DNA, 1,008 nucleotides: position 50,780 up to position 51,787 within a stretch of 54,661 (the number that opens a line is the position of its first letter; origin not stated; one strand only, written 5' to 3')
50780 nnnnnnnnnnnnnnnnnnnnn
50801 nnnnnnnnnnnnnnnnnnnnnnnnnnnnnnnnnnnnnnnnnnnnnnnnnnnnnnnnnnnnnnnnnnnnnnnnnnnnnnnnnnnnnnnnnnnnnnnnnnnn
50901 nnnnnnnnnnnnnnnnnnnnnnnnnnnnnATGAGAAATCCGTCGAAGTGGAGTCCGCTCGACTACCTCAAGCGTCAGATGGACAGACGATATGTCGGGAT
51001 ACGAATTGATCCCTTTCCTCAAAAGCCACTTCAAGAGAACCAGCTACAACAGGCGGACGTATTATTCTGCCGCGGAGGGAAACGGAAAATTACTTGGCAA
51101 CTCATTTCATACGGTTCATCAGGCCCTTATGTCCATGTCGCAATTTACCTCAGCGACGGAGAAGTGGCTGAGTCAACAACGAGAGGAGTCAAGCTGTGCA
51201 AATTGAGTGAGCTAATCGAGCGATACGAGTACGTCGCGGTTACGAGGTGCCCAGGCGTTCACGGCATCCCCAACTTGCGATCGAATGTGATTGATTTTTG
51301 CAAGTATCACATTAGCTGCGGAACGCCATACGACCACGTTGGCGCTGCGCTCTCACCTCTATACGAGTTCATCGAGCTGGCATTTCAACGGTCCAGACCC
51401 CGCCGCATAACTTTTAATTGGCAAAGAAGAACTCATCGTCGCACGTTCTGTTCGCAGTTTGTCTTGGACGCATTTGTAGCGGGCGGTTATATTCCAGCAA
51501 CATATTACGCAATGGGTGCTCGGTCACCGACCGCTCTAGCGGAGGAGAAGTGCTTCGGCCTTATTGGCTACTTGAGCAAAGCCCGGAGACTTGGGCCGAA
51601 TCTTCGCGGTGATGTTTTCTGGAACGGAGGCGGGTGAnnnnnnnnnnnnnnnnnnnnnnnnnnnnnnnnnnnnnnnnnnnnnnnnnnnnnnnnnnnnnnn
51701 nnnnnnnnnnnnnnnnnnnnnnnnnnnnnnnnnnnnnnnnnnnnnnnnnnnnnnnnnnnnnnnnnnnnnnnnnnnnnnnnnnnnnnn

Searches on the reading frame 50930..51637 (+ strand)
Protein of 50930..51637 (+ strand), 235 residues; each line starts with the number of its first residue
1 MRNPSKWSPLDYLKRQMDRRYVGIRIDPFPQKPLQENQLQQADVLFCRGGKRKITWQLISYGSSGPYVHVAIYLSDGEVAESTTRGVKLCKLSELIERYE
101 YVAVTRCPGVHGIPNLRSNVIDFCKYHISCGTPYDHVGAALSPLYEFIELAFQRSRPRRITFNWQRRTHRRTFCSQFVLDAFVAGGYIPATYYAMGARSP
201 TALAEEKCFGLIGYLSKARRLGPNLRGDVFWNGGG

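Call 7: search_protein_families(library=pfam, proteins=[window:50930-51637:+], max_evalue=1)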
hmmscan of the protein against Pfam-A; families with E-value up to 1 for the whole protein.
window:50930-51637:+ (235 aa): 2 families
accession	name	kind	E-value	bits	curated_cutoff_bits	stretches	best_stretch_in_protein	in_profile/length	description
PF05708.18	Peptidase_C92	-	1.2e-08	35.7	27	2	39-135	2-97/166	Permuted papain-like amidase enzyme, YaeF/YiiX, C92 family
PF00877.26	NLPC_P60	-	0.021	15.2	23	0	60-105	58-104/105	NlpC/P60 family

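Call 8: search_protein_families(library=padloc, proteins=[window:50930-51637:+], max_evalue=1)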
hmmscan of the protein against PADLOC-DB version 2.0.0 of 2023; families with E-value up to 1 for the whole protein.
window:50930-51637:+ (235 aa): 0 families

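Call 9: search_protein_families(library=ncbifam, proteins=[window:50930-51637:+], max_evalue=1)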
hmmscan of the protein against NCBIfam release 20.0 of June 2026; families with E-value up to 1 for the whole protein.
window:50930-51637:+ (235 aa): 2 families
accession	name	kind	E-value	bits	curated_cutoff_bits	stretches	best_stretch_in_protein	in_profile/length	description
NF008552.0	PRK11479.1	equivalog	3e-13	49.5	279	2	34-111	60-135/274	YaeF family permuted papain-like enzyme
NF046048.1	NlpC_P60_DIP1281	equivalog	0.35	9.6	517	1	58-82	539-562/587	DIP1281 family NlpC/P60 protein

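Call 18: find_homologous_proteins(query=window:50930-51637:+)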
Query window:50930-51637:+ (235 aa): 24 proteins with E <= 0.001 among 265 candidates.
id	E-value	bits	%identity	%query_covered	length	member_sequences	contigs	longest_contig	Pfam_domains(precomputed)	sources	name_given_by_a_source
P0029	3.2e-97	343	66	100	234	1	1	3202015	PF05708.19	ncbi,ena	-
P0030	5.0e-87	309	60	100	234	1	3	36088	PF05708.19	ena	-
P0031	3.0e-85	304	59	100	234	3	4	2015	PF05708.19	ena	-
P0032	4.5e-85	303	58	100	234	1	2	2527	PF05708.19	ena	-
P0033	9.3e-85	302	59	100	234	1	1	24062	PF05708.19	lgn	-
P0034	2.2e-82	294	58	100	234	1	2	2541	PF05708.19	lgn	-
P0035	2.3e-82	294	58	100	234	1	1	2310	PF05708.19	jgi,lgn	jgi:hypothetical protein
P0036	7.0e-81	289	59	100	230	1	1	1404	PF05708.19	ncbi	-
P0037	1.3e-80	288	57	100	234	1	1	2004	PF05708.19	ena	-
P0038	4.6e-80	287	56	97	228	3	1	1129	PF05708.19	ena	-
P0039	1.4e-74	269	56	96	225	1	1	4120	PF05708.19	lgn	-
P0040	1.9e-73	265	55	98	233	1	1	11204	PF05708.19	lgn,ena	-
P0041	5.3e-69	250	56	100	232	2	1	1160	PF05708.19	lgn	-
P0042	2.1e-68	248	55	100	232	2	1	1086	PF05708.19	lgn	-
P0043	4.1e-66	241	52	97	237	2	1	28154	PF05708.19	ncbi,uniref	ncbi:hypothetical protein [Vagococcus sp. WN89Y]|uniref:hypothetical protein n=1 Tax=Vagococcus sp. 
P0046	4.5e-64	234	52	97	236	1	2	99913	PF05708.19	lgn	-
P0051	2.9e-45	173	45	94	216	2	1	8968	PF05708.19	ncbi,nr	ncbi:MAG TPA: YiiX/YebB-like N1pC/P60 family cysteine hydrolase [Enterobacteriaceae bacterium]|nr:Yi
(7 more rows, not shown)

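Call 20: find_encoding_contigs(protein=P0029, flank=6000, max_places=2)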
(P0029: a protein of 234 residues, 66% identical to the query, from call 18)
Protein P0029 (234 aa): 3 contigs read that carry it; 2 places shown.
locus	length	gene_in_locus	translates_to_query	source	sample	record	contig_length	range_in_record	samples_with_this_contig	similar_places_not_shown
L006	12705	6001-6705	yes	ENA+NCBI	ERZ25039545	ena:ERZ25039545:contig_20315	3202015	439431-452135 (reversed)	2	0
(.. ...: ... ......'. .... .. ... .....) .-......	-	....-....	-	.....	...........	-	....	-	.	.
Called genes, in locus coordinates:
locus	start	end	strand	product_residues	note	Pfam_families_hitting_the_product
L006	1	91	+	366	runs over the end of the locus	PF13810:DUF4185 (faint), PF15902:Sortilin-Vps10 (faint), PF02012:BNR (faint)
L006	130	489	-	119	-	PF07237:DUF1428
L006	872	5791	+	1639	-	PF21142:A2M_bMG2, PF11974:bMG3, PF01835:MG2, PF17972:bMG5, PF17962:bMG6, PF07703:A2M_BRD, PF00207:A2M (weak), PF17973:bMG10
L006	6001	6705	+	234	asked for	PF05708:Peptidase_C92 (faint)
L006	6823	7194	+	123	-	PF00903:Glyoxalase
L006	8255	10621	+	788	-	PF00912:Transgly, PF00905:Transpeptidase, PF06832:BiPBP_C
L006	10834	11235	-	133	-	PF05433:Rick_17kDa_Anti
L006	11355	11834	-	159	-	PF00578:AhpC-TSA, PF08534:Redoxin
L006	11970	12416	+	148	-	PF00011:HSP20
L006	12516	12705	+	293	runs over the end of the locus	PF00226:DnaJ, PF01556:DnaJ_C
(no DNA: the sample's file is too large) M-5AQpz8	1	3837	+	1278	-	?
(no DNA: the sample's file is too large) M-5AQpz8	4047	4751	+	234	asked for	PF05708:Peptidase_C92 (faint)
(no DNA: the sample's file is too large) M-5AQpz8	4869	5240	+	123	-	PF00903:Glyoxalase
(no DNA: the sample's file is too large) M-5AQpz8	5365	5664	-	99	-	-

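Call 21: find_encoding_contigs(protein=P0030, flank=6000, max_places=3)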
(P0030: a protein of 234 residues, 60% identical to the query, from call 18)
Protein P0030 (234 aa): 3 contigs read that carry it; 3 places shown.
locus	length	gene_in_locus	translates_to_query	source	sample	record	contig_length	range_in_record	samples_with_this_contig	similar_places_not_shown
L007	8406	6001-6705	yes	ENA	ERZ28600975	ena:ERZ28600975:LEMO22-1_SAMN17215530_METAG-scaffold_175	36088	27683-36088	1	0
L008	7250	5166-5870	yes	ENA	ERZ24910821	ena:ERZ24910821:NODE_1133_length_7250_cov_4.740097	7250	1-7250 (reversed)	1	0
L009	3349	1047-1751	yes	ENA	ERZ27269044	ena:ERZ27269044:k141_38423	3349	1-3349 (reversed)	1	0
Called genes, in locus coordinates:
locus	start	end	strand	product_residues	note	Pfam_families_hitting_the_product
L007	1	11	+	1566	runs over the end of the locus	-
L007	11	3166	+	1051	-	PF00873:ACR_tran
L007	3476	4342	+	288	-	-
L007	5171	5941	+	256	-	-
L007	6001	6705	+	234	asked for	PF05708:Peptidase_C92 (faint)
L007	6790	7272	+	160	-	PF00383:dCMP_cyt_deam_1, PF14437:MafB19-deam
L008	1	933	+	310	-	?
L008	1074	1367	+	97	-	-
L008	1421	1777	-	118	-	PF04828:GFA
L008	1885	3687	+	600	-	PF05960:DUF885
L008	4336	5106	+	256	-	-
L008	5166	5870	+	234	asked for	PF05708:Peptidase_C92 (faint)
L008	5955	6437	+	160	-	PF00383:dCMP_cyt_deam_1, PF14437:MafB19-deam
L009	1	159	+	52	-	?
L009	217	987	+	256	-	-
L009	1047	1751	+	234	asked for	PF05708:Peptidase_C92 (faint)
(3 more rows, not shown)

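Call 36: find_encoding_contigs(protein=P0033, flank=5000, max_places=2)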
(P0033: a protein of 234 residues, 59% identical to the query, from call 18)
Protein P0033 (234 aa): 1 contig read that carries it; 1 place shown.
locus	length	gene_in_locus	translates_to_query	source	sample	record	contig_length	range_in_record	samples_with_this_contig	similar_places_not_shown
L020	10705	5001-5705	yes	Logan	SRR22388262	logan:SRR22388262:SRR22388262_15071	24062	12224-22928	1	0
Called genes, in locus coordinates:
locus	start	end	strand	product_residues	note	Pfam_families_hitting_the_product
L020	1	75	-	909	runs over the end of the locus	PF02384:N6_Mtase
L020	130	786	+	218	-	-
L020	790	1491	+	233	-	PF16289:PIN_12 (weak)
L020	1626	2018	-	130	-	-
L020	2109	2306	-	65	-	-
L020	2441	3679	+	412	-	-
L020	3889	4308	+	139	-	-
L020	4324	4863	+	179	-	-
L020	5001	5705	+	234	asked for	PF05708:Peptidase_C92 (faint)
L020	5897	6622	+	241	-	-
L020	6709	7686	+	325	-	-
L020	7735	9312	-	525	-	-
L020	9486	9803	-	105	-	-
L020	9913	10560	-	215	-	-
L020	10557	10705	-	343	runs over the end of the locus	PF13369:Transglut_core2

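Call 37: find_encoding_contigs(protein=P0046, flank=5000, max_places=2)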
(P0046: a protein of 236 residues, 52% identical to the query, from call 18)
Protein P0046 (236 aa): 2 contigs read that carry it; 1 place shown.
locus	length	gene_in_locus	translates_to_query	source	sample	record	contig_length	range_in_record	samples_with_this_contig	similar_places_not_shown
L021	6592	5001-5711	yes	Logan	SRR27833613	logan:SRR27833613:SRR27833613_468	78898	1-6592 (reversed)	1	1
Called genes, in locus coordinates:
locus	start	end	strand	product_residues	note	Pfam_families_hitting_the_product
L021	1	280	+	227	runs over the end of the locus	PF02361:CbiQ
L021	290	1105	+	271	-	PF00005:ABC_tran, PF02463:SMC_N (weak), PF13304:AAA_21 (weak)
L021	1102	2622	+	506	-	PF01656:CbiA, PF13500:AAA_26, PF07685:GATase_3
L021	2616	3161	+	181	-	PF02283:CobU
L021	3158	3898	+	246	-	PF02654:CobS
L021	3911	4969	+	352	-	PF02277:DBI_PRT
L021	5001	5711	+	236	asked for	PF05708:Peptidase_C92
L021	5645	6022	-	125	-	PF12840:HTH_20 (weak)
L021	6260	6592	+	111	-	?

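Call 45: search_solved_structures(query=A3, max_evalue=0.01, show_alignments=2)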
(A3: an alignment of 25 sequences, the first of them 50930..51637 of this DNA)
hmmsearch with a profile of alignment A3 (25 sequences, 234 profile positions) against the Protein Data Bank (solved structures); distinct sequences matched with E-value up to 0.01: 0.

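Call 70: search_protein_families(library=pfam, proteins=[L007:5171-5941:+, L020:5897-6622:+], max_evalue=0.1)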
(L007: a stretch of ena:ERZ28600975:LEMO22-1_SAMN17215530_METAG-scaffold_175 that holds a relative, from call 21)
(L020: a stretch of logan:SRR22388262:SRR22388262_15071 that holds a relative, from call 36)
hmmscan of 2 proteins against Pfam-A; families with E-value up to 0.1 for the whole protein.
L007:5171-5941:+ (256 aa): 0 families

L020:5897-6622:+ (241 aa): 1 family
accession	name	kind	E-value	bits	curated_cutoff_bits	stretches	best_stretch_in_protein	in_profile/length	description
PF16330.10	MukB_hinge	-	0.043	14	27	0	196-235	32-71/167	MukB hinge domain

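Call 71: search_protein_families(library=phrogs, proteins=[window:50930-51637:+], max_evalue=0.1)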
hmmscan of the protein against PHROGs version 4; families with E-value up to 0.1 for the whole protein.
window:50930-51637:+ (235 aa): 2 families
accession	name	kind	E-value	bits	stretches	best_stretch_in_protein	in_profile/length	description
phrog_1128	-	moron, auxiliary metabolic gene and host takeover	3.6e-10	40.6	1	32-204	15-165/381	enoyl-CoA hydratase/carnithine racemase-like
phrog_19919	-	unknown function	0.056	14.6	0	109-139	60-90/139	-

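Call 81: find_related_loci(query=A3, collection=viral_contigs, flank=4000)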
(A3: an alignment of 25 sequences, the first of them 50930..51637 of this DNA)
Query A3 (235 aa) in viral_contigs; peptide patterns used: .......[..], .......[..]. (x = any residue, [..] = any of these).
5 stretches matched a pattern, but none encodes a relative of the query by tblastn (E <= 1e-3).
